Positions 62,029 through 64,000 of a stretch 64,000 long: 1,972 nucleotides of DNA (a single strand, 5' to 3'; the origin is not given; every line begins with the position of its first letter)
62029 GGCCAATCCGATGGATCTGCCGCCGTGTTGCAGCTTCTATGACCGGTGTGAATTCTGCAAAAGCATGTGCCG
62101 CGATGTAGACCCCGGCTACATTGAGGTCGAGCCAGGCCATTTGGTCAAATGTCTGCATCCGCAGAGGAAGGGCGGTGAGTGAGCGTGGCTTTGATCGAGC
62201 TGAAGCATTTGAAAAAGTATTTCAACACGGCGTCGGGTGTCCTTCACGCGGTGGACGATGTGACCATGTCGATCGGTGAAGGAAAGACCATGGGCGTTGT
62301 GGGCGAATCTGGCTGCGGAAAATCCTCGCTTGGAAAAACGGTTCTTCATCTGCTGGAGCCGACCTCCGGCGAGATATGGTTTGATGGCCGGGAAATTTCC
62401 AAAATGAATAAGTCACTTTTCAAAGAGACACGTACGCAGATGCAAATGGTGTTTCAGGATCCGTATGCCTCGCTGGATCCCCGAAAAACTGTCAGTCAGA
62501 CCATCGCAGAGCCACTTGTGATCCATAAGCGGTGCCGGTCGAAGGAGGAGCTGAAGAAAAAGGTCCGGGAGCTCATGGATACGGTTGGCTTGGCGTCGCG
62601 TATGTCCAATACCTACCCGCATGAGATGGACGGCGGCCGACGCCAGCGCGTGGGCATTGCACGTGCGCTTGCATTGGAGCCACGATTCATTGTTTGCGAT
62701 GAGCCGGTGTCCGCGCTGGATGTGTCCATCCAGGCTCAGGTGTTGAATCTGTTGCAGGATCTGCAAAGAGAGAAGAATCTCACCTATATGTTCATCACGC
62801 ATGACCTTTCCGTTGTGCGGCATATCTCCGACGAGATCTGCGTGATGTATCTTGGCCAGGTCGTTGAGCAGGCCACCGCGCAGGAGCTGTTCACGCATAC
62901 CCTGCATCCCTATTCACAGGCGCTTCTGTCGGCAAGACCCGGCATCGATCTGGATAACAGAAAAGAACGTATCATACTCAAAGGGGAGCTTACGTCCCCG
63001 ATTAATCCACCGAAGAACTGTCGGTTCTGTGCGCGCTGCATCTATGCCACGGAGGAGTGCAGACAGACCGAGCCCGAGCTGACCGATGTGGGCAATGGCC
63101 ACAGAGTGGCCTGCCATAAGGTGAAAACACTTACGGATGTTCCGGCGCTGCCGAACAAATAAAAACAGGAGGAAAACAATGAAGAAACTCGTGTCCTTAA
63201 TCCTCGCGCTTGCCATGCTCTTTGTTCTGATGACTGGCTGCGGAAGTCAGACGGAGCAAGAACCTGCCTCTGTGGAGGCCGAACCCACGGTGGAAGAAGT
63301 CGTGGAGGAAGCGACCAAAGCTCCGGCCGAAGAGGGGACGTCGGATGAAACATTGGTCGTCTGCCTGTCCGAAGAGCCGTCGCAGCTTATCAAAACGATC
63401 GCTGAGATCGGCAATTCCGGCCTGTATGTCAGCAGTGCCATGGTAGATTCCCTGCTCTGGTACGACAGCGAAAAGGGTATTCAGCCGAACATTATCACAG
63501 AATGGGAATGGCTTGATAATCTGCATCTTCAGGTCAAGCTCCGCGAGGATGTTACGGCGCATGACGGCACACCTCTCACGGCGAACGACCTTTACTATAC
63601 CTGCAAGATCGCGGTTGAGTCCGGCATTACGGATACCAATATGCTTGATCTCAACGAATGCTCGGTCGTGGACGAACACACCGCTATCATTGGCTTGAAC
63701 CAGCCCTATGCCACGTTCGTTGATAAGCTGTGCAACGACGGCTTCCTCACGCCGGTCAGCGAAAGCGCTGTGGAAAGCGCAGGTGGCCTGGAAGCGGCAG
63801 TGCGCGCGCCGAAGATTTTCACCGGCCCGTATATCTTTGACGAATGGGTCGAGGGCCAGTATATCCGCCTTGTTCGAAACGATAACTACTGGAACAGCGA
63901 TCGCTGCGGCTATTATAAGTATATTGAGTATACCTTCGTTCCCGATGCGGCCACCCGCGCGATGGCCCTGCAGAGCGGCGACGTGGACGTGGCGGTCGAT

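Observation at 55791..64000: Compositionally distinct LysR / TRASH / AprAB-like oxidoreductase / peptide-ABC locus of unknown substrate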

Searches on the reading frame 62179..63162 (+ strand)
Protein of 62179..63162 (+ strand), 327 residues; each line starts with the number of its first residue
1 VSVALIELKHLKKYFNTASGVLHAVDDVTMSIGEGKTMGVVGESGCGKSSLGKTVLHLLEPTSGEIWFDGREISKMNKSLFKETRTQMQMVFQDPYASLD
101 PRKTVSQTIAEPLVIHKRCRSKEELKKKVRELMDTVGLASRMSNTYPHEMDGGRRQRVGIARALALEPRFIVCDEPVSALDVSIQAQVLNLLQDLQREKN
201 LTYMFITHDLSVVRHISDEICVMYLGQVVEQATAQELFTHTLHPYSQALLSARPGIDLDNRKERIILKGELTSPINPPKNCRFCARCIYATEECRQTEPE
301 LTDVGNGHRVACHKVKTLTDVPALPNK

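Call 3: search_protein_families(library=pfam, proteins=[window:62179-63162:+], max_evalue=0.01)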
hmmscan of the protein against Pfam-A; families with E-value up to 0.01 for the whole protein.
window:62179-63162:+ (327 aa): 6 families
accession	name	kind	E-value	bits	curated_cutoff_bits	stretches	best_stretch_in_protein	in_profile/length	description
PF00005.33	ABC_tran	-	3.6e-30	105.8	25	1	26-177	2-136/137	ABC transporter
PF08352.17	oligo_HPY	-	2.3e-14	54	27.1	1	229-294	1-65/65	Oligopeptide/dipeptide transporter, C-terminal region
PF02463.25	SMC_N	-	5.3e-05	23.2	40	1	37-220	26-208/220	RecF/RecN/SMC N terminal domain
PF13304.12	AAA_21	-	0.00036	21.1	27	0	165-213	255-303/304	AAA domain, putative AbiEii toxin, Type IV TA system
PF13401.12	AAA_22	-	0.00059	20.6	27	1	40-206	10-121/130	AAA domain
PF13166.12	AAA_13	-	0.0053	15.9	36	1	167-220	526-581/713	AAA domain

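Call 7: search_protein_families(library=ncbifam, proteins=[window:62179-63162:+], max_evalue=0.001)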
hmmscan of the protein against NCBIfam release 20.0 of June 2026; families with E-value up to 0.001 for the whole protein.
window:62179-63162:+ (327 aa): 189 families (the best 25 are shown)
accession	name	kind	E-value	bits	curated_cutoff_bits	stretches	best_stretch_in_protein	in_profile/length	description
NF008453.0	PRK11308.1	subfamily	2.6e-120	401.7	408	1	10-318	23-329/334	dipeptide ABC transporter ATP-binding protein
NF011659.0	PRK15079.1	equivalog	3.7e-117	390.8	540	1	6-317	21-333/334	murein tripeptide/oligopeptide ABC transporter ATP binding protein OppF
NF043071.1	DppF_dipep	equivalog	1.3e-103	346.9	660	1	5-316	13-328/331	dipeptide ABC transporter ATP-binding subunit DppF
NF007613.0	PRK10261.1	equivalog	2e-81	274.2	1077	1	15-276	330-591/623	glutathione ABC transporter ATP-binding protein GsiA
NF043078.1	MMSYN1_0168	equivalog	1.8e-78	264.7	800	3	124-265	467-609/649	oligopeptide ABC transporter ATP-binding protein OppF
NF007010.1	PRK09473.1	subfamily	7.7e-75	251.6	575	1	5-315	1-314/318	oligopeptide ABC transporter ATP-binding protein OppD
NF008246.0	PRK11022.1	equivalog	1.5e-72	244.4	541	1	4-314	2-316/326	dipeptide ABC transporter ATP-binding protein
TIGR02769.1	nickel_nikE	equivalog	1.4e-70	237.8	332.55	1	12-252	14-252/265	nickel import ATP-binding protein NikE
NF011713.0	PRK15134.1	equivalog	1e-69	235.6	834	1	20-251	297-527/529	microcin C ABC transporter ATP-binding protein YejF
NF043079.1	MMSYN1_0167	equivalog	1.2e-64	219.1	740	2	86-309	306-529/561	oligopeptide ABC transporter ATP-binding protein OppD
NF007739.0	PRK10419.1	subfamily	3.9e-63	213.5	354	1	11-252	14-253/268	nickel ABC transporter ATP-binding protein NikE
TIGR02314.1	ABC_MetN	equivalog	6e-57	193.2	499.7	1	5-253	1-244/343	methionine ABC transporter ATP-binding protein MetN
NF011692.0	PRK15112.1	equivalog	4.1e-56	190.5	452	1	4-255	4-256/269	putrescine export ABC transporter ATP-binding protein SapF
NF047576.1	opine_ATP_CntF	equivalog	2.9e-55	187.4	385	1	23-256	18-256/264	staphylopine uptake ABC transporter ATP-binding protein CntF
TIGR02770.1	nickel_nikD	equivalog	7e-55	185.9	318.7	1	25-253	2-229/230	nickel import ATP-binding protein NikD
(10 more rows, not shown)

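Call 56: find_encoding_contigs(protein=window:62179-63162:+, flank=10000, max_places=3)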
Protein window:62179-63162:+ (327 aa): 8 contigs read that carry it; 3 places shown.
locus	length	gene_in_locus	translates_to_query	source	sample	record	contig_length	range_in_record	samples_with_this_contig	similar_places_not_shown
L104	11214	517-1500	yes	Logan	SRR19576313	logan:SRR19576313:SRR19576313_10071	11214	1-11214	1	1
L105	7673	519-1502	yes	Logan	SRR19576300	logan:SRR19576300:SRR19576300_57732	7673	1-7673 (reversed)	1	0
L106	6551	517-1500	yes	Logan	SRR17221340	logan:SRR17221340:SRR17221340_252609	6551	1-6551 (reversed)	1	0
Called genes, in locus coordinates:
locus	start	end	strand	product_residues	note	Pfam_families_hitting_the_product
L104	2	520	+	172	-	?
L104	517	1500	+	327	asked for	PF00005:ABC_tran, PF08352:oligo_HPY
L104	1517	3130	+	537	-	PF00496:SBP_bac_5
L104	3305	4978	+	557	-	PF24696:UGSC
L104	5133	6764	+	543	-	PF24696:UGSC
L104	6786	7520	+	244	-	PF13577:SnoaL_4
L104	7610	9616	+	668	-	PF00724:Oxidored_FMN, PF00890:FAD_binding_2 (faint), PF01266:DAO (faint), PF13738:Pyr_redox_3 (faint), PF07992:Pyr_redox_2, PF12831:FAD_oxidored (weak), PF13450:NAD_binding_8 (weak), PF00070:Pyr_redox, +1 more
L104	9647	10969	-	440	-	PF01554:MatE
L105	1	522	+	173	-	?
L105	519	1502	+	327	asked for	PF00005:ABC_tran, PF08352:oligo_HPY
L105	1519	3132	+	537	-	PF00496:SBP_bac_5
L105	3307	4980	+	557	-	PF24696:UGSC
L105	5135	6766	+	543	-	PF24696:UGSC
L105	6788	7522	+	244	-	PF13577:SnoaL_4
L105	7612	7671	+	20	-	?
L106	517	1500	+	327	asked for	PF00005:ABC_tran, PF08352:oligo_HPY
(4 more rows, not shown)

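Call 57: search_protein_families(library=ncbifam, proteins=[L104:1517-3130:+, L104:3305-4978:+, L104:5133-6764:+, L104:6786-7520:+, L104:7610-9616:+], max_evalue=0.00001)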
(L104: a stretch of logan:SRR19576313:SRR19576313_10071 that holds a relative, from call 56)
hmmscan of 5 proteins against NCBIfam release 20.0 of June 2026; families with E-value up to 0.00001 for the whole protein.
L104:1517-3130:+ (537 aa): 10 families
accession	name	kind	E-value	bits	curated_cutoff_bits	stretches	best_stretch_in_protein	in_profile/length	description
NF011942.0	PRK15413.1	equivalog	1.5e-34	119.6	594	1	113-497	84-473/512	glutathione ABC transporter substrate-binding protein GsiB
NF045468.1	Opp5A_nikA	equivalog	1.4e-33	116.1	600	1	87-499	43-451/488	nickel ABC transporter substrate-binding protein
TIGR02294.1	nickel_nikA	equivalog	5.7e-33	114.2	393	1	82-500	29-466/501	nickel ABC transporter substrate-binding protein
NF045467.1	Opp4A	equivalog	4.2e-30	104.5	650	2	206-524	201-545/556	oligopeptide ABC transporter substrate-binding protein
NF047575.1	opine_bind_CntA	exception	2.6e-26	92.3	800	1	84-502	60-500/535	staphylopine-dependent metal ABC transporter substrate-binding lipoprotein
NF011684.0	PRK15104.1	equivalog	9.9e-23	80.6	947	1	162-522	163-526/543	oligopeptide ABC transporter substrate-binding protein OppA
NF011689.0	PRK15109.1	equivalog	8.5e-22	77.5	560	1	163-519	162-522/547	ABC transporter substrate-binding protein SapA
TIGR04028.1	SBP_KPN_01854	hypoth_equivalog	3.6e-18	65.4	468.5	1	86-517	28-490/509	TIGR04028 family ABC transporter substrate-binding protein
NF043070.1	DppA_dipep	equivalog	5e-17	61.7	1005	1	159-498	153-497/535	dipeptide ABC transporter periplasmic-binding protein DppA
NF007287.0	PRK09755.1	equivalog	1.1e-14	54.2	1098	1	162-502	158-498/535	ABC transporter substrate-binding protein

L104:3305-4978:+ (557 aa): 1 family
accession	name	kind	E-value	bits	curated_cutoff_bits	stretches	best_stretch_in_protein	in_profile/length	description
NF041046.1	UGSC_fam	equivalog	2.3e-07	30.9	125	1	28-149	1-117/147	UGSC family (seleno)protein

L104:5133-6764:+ (543 aa): 1 family
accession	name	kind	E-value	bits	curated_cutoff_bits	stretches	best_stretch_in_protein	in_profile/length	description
NF041046.1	UGSC_fam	equivalog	1e-13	51.5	125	1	12-140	1-124/147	UGSC family (seleno)protein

L104:6786-7520:+ (244 aa): 0 families

L104:7610-9616:+ (668 aa): 59 families (the best 25 are shown)
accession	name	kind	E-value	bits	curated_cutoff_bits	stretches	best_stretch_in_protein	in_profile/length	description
NF045599.1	bili_reduct_long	exception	2.2e-120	402.8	750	1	8-668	1-641/641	bilirubin reductase, long form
NF041087.1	bile_acid_BaiCD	equivalog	5.3e-117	391.6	825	1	5-668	1-642/642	bile acid Fe-S flavoenzyme BaiCD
TIGR03997.1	mycofact_OYE_2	equivalog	3e-102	343.1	793.15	1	8-668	2-645/645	mycofactocin system FadH/OYE family oxidoreductase 2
NF045592.1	bili_reduct_N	equivalog_domain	7.5e-57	193.1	425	1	8-387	2-363/363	bilirubin reductase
TIGR03996.1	mycofact_OYE_1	hypoth_equivalog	2.6e-49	168.3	627.9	1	20-658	14-626/633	mycofactocin system FadH/OYE family oxidoreductase 1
NF010047.0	PRK13523.1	equivalog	2.9e-43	148.2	431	1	7-353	4-319/339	NADPH dehydrogenase NamA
NF006101.0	PRK08255.1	equivalog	7.2e-37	126.9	1078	1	5-352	396-728/768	bifunctional salicylyl-CoA 5-hydroxylase/oxidoreductase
NF007899.0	PRK10605.1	subfamily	9e-33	114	403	1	6-233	4-237/365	N-ethylmaleimide reductase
NF009410.0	PRK12771.1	subfamily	2.4e-18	66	516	1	402-638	136-392/566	NAD(P)-binding protein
TIGR01350.1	lipoamide_DH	equivalog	8.4e-17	61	408.8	1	481-629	127-270/461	dihydrolipoyl dehydrogenase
NF004943.0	PRK06292.2-1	equivalog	5.9e-14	51.7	432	1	487-627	130-269/456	dihydrolipoyl dehydrogenase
NF003437.0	PRK04965.1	equivalog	1.7e-13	50.4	392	1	473-634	84-245/378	NADH:flavorubredoxin reductase NorW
TIGR01316.1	gltA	equivalog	2.2e-13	49.8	471.75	1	403-505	132-236/449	NADPH-dependent glutamate synthase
TIGR02053.1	MerA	equivalog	2.4e-13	49.9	454.45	1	486-627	127-267/465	mercury(II) reductase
TIGR03315.1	Se_ygfK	equivalog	6.4e-13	47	835.3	1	403-637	536-785/1012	putative selenate reductase subunit YgfK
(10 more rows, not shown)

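Call 58: search_protein_families(library=pfam, proteins=[L104:1517-3130:+, L104:3305-4978:+, L104:5133-6764:+, L104:6786-7520:+, L104:7610-9616:+], max_evalue=0.001)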
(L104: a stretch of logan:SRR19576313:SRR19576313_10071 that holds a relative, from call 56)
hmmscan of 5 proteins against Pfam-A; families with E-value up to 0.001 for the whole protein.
L104:1517-3130:+ (537 aa): 1 family
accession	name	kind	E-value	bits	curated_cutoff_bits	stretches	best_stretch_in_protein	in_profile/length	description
PF00496.27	SBP_bac_5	-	2.5e-67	228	32.4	1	101-447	2-360/368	Bacterial extracellular solute-binding proteins, family 5 Middle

L104:3305-4978:+ (557 aa): 1 family
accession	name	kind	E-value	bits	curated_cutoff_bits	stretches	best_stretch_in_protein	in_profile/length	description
PF24696.1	UGSC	-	4.5e-13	50.1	25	1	5-154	2-146/172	UGSC family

L104:5133-6764:+ (543 aa): 1 family
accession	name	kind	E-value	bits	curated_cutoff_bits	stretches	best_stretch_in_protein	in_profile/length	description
PF24696.1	UGSC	-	1.5e-18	67.9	25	1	4-155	17-163/172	UGSC family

L104:6786-7520:+ (244 aa): 1 family
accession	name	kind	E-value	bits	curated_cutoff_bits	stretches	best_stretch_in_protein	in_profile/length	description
PF13577.12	SnoaL_4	-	3.6e-16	59.8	24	1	31-183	4-126/126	SnoaL-like domain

L104:7610-9616:+ (668 aa): 13 families
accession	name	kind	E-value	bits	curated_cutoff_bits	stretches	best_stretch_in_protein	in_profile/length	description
PF00724.26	Oxidored_FMN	-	5.3e-65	220.4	27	1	8-359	2-340/342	NADH:flavin oxidoreductase / NADH oxidase family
PF07992.20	Pyr_redox_2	-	5e-32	111.9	26.1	1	406-660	2-290/291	Pyridine nucleotide-disulphide oxidoreductase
PF00070.33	Pyr_redox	-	7.4e-15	55.7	22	1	528-602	1-71/82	Pyridine nucleotide-disulphide oxidoreductase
PF13450.12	NAD_binding_8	-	2.2e-09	37.9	21.9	1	409-451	1-43/68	NAD(P)-binding Rossmann-like domain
PF01266.30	DAO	-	2.8e-09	37.4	27.9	1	529-558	2-30/353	FAD dependent oxidoreductase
PF13738.12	Pyr_redox_3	-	2.8e-07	30.5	30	1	492-635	128-276/305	Pyridine nucleotide-disulphide oxidoreductase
PF00890.30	FAD_binding_2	-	7.5e-07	29.1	20.4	1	407-446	2-41/414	FAD binding domain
PF12831.13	FAD_oxidored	-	1.3e-06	28.4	27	1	407-454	2-49/416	FAD dependent oxidoreductase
PF01262.27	AlaDh_PNT_C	-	1.3e-05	25.2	23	0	404-429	28-53/214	Alanine dehydrogenase/PNT, C-terminal domain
PF01134.28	GIDA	-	7.2e-05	22.4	22.1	0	407-468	2-61/391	Glucose inhibited division protein A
PF03486.20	HI0933_like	-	0.00025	21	50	0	406-447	2-43/244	HI0933-like protein Rossmann domain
PF01494.25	FAD_binding_3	-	0.00025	20.8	22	0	406-436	3-33/349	FAD binding domain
PF01946.23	Thi4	-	0.00037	20.3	26.2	0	405-445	18-59/235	Thi4 family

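Call 61: search_solved_structures(query=L104:3305-4978:+, max_evalue=1, show_alignments=1)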
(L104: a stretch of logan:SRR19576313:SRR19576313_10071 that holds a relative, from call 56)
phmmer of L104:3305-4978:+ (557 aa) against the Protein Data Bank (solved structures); distinct sequences matched with E-value up to 1: 0.

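Call 93: search_protein_families(library=pfam, proteins=[L104:3305-4978:+, L104:5133-6764:+], max_evalue=10)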
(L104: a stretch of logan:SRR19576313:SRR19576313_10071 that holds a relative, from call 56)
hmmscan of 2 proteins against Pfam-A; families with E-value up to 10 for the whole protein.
L104:3305-4978:+ (557 aa): 1 family
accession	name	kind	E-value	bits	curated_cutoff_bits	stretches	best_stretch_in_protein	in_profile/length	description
PF24696.1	UGSC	-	4.5e-13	50.1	25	1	5-154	2-146/172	UGSC family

L104:5133-6764:+ (543 aa): 1 family
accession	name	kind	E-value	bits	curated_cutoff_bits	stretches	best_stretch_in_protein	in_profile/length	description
PF24696.1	UGSC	-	1.5e-18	67.9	25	1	4-155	17-163/172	UGSC family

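Call 97: search_protein_families(library=ncbifam, proteins=[L104:9647-10969:-], max_evalue=1e-10)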
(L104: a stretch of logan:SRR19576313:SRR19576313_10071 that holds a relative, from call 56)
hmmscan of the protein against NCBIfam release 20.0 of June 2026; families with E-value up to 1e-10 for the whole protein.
L104:9647-10969:- (440 aa): 5 families
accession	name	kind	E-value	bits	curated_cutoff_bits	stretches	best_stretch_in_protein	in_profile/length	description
NF007130.1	PRK09575.1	equivalog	2.3e-53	182.1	445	1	8-429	4-426/435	MATE family efflux transporter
NF000217.1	MATE_multi_FepA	equivalog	8.5e-39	133.8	900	1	5-427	10-432/443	multidrug efflux MATE transporter FepA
TIGR00797.1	matE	subfamily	1.1e-33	116.8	147.4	1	19-349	2-331/396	MATE family efflux transporter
NF000131.1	MATE_multi_MepA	equivalog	5.6e-15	55.5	850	1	16-425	23-429/451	multidrug efflux MATE transporter MepA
NF052396.1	MATE_WgkD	equivalog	1.5e-13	50.6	510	1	27-379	20-371/428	tryglysin-associated MATE efflux transporter WgkD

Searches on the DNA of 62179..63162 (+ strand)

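Call 104: search_rna_families(sources=[L104, L050, L065], threshold=evalue, max_evalue=1)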
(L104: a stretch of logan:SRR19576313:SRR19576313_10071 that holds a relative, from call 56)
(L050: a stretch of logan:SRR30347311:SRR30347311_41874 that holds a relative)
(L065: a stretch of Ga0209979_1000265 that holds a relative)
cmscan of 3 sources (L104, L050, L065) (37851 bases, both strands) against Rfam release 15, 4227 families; matches with E-value up to 1: 1.
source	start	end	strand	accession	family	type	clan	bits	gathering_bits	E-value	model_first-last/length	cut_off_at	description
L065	9615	9675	+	RF00118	rydB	Gene; sRNA;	-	27.2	50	0.037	1-61/61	no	rydB RNA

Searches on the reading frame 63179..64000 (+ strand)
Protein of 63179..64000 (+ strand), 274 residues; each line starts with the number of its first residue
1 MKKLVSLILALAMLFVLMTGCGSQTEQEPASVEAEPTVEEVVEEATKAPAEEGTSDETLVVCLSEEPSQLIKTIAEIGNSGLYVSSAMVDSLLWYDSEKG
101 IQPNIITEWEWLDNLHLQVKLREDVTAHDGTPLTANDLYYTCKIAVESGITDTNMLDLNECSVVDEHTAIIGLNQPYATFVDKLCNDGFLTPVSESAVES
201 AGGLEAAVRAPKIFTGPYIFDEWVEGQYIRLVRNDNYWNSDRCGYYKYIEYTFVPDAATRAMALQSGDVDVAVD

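Call 7: search_protein_families(library=ncbifam, proteins=[window:63179-64000:+], max_evalue=0.001)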
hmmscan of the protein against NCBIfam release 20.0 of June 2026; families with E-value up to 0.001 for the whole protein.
window:63179-64000:+ (274 aa): 11 families
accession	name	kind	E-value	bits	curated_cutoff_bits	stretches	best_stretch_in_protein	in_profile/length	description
NF045468.1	Opp5A_nikA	equivalog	6.2e-21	74.4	600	1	86-273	42-217/488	nickel ABC transporter substrate-binding protein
TIGR02294.1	nickel_nikA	equivalog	9e-20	70.7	393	1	82-272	29-220/501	nickel ABC transporter substrate-binding protein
NF045467.1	Opp4A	equivalog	1.6e-19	69.6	650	2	19-146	2-124/556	oligopeptide ABC transporter substrate-binding protein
NF047575.1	opine_bind_CntA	exception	6e-15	54.8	800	1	84-272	60-248/535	staphylopine-dependent metal ABC transporter substrate-binding lipoprotein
NF011942.0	PRK15413.1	equivalog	1.9e-12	46.7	594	1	113-272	84-241/512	glutathione ABC transporter substrate-binding protein GsiB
NF011684.0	PRK15104.1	equivalog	2.2e-12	46.5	947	2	162-272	163-270/543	oligopeptide ABC transporter substrate-binding protein OppA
NF007287.0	PRK09755.1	equivalog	7.2e-09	35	1098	1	86-147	61-123/535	ABC transporter substrate-binding protein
NF011689.0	PRK15109.1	equivalog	3.5e-08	32.6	560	1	163-240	162-240/547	ABC transporter substrate-binding protein SapA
TIGR04028.1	SBP_KPN_01854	hypoth_equivalog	3.9e-06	25.7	468.5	1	86-269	28-225/509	TIGR04028 family ABC transporter substrate-binding protein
NF043077.1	MMSYN1_0169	equivalog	6e-05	21.7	650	1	214-269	319-375/896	oligopeptide ABC transporter substrate-binding protein OppA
NF050142.1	PG1828_fam_lipo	equivalog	0.00058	20.5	50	1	1-48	1-47/59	PG1828 family lipoprotein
